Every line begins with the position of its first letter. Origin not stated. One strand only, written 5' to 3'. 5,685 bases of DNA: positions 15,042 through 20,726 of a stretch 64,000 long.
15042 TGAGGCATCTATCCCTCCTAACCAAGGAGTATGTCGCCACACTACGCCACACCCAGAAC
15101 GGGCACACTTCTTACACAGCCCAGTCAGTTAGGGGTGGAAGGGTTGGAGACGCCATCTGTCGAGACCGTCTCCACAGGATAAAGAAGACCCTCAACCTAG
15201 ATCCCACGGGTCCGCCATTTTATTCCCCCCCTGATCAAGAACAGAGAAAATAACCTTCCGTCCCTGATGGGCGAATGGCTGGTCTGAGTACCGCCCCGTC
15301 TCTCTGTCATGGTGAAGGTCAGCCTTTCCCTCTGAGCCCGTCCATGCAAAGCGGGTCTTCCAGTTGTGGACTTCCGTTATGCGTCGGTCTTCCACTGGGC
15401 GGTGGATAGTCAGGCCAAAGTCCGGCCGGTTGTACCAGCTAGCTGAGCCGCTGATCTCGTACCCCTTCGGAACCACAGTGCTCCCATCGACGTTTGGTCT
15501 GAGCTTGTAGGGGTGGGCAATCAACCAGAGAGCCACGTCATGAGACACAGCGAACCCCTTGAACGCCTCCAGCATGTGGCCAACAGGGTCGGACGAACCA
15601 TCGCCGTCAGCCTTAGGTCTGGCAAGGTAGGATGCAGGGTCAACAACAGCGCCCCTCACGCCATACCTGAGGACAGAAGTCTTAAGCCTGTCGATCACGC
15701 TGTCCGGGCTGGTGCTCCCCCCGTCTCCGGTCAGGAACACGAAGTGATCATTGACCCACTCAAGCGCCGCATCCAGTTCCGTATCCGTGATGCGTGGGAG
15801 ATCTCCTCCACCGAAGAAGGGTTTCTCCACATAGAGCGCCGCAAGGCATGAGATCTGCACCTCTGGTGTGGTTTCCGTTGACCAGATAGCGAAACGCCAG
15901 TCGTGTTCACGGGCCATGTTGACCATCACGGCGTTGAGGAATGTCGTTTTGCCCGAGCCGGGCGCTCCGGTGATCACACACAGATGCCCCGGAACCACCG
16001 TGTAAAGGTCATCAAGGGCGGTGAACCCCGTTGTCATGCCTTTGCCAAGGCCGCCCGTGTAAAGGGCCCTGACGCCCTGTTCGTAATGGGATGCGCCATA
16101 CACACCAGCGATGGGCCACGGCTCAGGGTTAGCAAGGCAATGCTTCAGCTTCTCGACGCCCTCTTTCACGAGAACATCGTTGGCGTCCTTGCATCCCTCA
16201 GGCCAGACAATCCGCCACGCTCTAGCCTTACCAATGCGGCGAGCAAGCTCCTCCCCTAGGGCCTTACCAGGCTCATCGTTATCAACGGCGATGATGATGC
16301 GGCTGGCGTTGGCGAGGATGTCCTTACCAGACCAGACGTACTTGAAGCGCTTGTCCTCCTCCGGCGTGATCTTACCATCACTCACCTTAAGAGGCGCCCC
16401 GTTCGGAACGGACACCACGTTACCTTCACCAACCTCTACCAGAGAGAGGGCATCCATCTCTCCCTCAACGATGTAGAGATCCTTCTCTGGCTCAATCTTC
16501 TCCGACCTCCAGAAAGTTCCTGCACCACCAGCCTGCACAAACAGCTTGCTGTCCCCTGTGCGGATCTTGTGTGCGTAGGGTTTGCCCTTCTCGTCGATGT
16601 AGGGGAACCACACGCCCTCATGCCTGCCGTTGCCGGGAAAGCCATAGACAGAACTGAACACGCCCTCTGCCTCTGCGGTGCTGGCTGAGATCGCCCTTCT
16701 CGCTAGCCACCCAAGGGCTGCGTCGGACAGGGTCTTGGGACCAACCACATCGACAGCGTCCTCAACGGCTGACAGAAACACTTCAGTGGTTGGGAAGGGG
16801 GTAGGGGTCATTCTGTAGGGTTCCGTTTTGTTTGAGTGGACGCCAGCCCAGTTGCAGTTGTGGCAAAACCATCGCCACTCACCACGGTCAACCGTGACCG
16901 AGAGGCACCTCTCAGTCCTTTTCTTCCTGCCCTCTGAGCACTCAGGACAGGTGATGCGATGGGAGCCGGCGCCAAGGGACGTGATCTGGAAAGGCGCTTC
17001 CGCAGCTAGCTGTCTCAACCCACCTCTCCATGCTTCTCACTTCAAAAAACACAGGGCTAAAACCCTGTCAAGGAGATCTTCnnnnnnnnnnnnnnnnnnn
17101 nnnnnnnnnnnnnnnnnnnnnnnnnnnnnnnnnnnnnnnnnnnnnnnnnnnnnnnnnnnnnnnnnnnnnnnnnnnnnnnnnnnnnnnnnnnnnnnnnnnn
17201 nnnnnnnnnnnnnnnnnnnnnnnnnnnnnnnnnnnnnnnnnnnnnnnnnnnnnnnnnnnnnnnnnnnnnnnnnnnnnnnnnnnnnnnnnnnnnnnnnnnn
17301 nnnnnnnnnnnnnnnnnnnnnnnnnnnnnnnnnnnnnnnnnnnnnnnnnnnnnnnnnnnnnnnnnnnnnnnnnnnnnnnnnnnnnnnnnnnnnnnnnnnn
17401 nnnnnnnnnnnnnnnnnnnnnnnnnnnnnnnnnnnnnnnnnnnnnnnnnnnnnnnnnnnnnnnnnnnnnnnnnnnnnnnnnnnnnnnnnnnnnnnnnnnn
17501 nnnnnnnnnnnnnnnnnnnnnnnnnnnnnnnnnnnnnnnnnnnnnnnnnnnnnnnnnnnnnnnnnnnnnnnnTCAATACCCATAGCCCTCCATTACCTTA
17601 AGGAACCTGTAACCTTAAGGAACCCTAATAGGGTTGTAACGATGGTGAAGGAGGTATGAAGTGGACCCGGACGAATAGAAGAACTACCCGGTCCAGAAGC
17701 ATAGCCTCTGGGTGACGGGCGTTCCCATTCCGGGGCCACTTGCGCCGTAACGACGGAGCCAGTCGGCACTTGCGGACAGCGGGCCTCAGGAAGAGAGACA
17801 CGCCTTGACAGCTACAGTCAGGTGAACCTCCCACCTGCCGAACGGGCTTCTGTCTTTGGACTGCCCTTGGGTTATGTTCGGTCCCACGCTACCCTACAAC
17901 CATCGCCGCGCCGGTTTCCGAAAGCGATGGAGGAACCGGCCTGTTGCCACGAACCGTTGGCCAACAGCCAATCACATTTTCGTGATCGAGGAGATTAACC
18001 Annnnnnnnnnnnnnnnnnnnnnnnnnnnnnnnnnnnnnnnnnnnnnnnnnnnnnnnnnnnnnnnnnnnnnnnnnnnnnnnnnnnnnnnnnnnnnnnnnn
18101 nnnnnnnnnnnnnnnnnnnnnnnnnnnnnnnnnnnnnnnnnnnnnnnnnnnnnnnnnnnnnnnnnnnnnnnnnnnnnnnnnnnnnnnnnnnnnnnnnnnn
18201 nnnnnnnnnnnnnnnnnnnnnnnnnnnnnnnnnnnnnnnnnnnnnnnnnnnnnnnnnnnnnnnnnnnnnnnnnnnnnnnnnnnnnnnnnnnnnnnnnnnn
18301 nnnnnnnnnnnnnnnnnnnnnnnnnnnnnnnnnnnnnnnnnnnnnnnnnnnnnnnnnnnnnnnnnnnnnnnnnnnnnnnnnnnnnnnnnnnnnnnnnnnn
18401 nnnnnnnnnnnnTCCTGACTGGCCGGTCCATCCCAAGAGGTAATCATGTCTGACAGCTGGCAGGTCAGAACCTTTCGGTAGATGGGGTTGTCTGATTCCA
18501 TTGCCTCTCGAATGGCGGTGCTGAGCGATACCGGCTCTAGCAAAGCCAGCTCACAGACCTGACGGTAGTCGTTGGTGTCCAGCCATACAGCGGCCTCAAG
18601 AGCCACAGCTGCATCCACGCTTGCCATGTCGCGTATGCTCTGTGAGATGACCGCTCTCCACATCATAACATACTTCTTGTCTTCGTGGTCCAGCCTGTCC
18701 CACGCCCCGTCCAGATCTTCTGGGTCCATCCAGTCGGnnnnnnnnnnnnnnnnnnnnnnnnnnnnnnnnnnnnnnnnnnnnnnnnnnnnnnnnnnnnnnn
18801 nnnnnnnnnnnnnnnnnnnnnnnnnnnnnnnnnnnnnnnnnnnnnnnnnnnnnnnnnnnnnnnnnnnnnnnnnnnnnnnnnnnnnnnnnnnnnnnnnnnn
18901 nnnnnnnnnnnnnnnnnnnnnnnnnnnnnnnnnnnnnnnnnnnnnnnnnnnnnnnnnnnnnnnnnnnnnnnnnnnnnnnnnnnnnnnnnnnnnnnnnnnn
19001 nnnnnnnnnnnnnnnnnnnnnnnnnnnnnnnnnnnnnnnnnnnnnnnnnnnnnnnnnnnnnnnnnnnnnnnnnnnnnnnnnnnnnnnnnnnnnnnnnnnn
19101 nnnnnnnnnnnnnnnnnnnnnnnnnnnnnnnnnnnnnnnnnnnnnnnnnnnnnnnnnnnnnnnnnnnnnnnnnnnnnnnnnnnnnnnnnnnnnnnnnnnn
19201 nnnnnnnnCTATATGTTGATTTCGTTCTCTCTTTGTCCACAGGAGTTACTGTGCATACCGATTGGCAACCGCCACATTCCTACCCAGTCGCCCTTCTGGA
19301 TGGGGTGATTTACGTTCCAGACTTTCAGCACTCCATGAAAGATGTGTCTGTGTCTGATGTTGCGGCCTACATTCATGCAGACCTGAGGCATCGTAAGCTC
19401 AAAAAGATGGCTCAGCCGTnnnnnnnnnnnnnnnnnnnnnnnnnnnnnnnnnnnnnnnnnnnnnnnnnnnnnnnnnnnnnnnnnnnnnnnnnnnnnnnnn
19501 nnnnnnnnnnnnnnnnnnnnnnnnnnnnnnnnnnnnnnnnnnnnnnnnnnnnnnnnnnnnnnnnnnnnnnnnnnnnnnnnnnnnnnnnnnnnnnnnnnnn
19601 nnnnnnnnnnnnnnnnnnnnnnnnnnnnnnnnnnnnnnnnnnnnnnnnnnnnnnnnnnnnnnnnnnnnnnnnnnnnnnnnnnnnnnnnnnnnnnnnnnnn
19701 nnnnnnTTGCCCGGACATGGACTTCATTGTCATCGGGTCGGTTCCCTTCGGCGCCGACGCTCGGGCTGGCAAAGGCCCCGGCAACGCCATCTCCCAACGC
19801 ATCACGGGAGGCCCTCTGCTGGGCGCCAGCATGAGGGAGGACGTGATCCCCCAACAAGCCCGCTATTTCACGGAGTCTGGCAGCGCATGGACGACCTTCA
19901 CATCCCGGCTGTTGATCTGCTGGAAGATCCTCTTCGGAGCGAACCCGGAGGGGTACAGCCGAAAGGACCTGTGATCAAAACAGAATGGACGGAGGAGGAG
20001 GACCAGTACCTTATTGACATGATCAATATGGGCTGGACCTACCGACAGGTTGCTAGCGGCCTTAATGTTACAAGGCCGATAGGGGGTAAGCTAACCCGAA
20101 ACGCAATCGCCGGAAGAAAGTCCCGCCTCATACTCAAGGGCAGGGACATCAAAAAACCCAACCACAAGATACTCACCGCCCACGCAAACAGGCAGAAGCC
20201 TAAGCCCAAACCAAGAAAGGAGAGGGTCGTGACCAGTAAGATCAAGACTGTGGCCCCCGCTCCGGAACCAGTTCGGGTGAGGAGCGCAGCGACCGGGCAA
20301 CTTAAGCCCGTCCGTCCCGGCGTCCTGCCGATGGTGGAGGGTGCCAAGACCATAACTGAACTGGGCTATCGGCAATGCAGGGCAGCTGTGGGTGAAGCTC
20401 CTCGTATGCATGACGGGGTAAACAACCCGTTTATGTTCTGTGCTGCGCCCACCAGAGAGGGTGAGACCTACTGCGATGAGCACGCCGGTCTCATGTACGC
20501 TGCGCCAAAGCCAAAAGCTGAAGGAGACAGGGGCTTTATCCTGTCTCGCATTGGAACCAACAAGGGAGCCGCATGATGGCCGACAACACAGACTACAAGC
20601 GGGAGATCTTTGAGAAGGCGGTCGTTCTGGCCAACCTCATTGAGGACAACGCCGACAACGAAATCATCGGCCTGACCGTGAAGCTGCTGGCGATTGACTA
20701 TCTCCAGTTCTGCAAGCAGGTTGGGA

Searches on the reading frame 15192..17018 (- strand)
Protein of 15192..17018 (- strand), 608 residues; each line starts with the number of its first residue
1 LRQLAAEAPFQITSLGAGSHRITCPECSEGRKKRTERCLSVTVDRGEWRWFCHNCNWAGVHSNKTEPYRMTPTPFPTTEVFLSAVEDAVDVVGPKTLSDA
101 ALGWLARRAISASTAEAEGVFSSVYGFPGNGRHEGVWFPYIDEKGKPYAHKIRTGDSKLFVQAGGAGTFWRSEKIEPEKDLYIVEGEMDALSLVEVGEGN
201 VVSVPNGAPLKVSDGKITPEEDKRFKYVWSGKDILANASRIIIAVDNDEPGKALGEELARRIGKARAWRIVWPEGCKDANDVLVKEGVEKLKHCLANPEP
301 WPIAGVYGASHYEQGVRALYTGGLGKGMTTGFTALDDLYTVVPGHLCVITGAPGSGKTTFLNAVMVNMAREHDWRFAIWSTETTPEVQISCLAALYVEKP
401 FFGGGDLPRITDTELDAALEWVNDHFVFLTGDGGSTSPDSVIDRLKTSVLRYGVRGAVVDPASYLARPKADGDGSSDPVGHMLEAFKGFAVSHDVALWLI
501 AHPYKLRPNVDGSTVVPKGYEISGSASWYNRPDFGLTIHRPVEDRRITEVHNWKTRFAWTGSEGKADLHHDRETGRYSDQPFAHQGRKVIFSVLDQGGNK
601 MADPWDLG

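Call 14: search_protein_families(library=pfam, proteins=[window:15192-17018:-], max_evalue=0.001)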
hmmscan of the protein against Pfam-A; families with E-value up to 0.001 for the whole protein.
window:15192-17018:- (608 aa): 10 families
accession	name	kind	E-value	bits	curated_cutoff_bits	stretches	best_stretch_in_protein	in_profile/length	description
PF13481.12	AAA_25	-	1.7e-10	41.3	27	1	343-506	32-193/195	AAA domain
PF13155.12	Toprim_2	-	3e-09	37.6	22.1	1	182-283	1-88/88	Toprim-like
PF01751.28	Toprim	-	1.8e-07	31.6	23.1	1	181-260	2-78/96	Toprim domain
PF13662.12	Toprim_4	-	6.6e-07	29.9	25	1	181-262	3-74/85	Toprim domain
PF03796.21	DnaB_C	-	9.4e-07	28.9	27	1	327-386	1-61/255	DnaB-like helicase C terminal domain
PF25199.1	nSTAND_NTPase5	-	1e-05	25.9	34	1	345-395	42-93/145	Novel STAND NTPase 5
PF13362.12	Toprim_3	-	1.2e-05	26.1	27.2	1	182-288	3-94/95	Toprim domain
PF01580.24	FtsK_SpoIIIE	-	0.00011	22.2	24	1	323-372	21-67/221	FtsK/SpoIIIE family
PF20720.3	nSTAND3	-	0.00031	20.9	27.2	1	345-376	18-48/155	Novel STAND NTPase 3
PF13555.12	AAA_29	-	0.00088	19.4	27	0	346-375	24-53/61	P-loop containing region of AAA domain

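Call 58: search_solved_structures(query=window:15192-17018:-, max_evalue=1, show_alignments=0)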
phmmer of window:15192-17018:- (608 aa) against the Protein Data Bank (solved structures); distinct sequences matched with E-value up to 1: 23.
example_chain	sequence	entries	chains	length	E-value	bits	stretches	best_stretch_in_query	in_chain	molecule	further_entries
5ikn_D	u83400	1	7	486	7.9e-09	37.5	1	139-576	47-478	DNA primase/helicase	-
6n7i_A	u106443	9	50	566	1.4e-08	36.7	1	139-578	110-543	DNA primase/helicase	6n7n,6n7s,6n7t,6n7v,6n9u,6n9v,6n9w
1q57_A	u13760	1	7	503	4.9e-07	31.6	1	139-578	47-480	DNA primase/helicase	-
4nmn_A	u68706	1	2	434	1e-06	30.6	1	324-439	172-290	Replicative DNA helicase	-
2q6t_A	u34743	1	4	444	0.0026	19.3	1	315-390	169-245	DnaB replication fork helicase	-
8e2l_C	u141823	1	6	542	0.0048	18.4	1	343-507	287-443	Twinkle mtDNA helicase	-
7t8b_A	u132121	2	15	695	0.0057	18.2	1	343-506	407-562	Twinkle mtDNA helicase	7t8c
9dls_A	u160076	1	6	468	0.015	16.8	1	326-408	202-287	Replicative DNA helicase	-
6t66_A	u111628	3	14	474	0.015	16.8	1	326-408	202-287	Replicative DNA helicase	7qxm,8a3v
6kza_A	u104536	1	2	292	0.035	15.6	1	327-492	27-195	Replicative DNA helicase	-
6bbm_A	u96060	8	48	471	0.039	15.4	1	303-491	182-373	Replicative DNA helicase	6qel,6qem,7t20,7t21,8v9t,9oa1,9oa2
7t22_A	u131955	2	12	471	0.039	15.4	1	303-491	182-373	Replicative DNA helicase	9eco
8zwd_B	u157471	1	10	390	0.23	12.9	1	238-400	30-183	NAD(P)-dependent methanol dehydrogenase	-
9s2c_A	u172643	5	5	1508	0.29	12.6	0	340-368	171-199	Pleiotropic ABC efflux transporter of multiple drugs CDR1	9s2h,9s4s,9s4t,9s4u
2vye_A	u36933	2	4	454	0.31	12.4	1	323-386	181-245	REPLICATIVE DNA HELICASE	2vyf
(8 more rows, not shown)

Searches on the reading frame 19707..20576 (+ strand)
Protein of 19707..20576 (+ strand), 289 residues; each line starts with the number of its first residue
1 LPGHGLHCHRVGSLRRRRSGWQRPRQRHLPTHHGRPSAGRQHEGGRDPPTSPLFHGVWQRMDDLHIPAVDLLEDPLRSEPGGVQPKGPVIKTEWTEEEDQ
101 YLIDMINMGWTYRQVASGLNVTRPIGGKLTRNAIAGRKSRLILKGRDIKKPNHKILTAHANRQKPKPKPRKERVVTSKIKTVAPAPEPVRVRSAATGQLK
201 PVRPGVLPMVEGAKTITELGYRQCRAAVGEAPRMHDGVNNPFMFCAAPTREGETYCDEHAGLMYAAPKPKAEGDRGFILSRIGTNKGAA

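Call 95: search_protein_families(library=pfam, proteins=[window:19707-20576:+], max_evalue=0.01)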
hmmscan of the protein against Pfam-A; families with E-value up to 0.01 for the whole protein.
window:19707-20576:+ (289 aa): 1 family
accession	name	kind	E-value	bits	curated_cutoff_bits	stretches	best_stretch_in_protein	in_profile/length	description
PF07750.17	GcrA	-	6.4e-16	59.5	26.9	1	93-265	2-146/155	GcrA cell cycle regulator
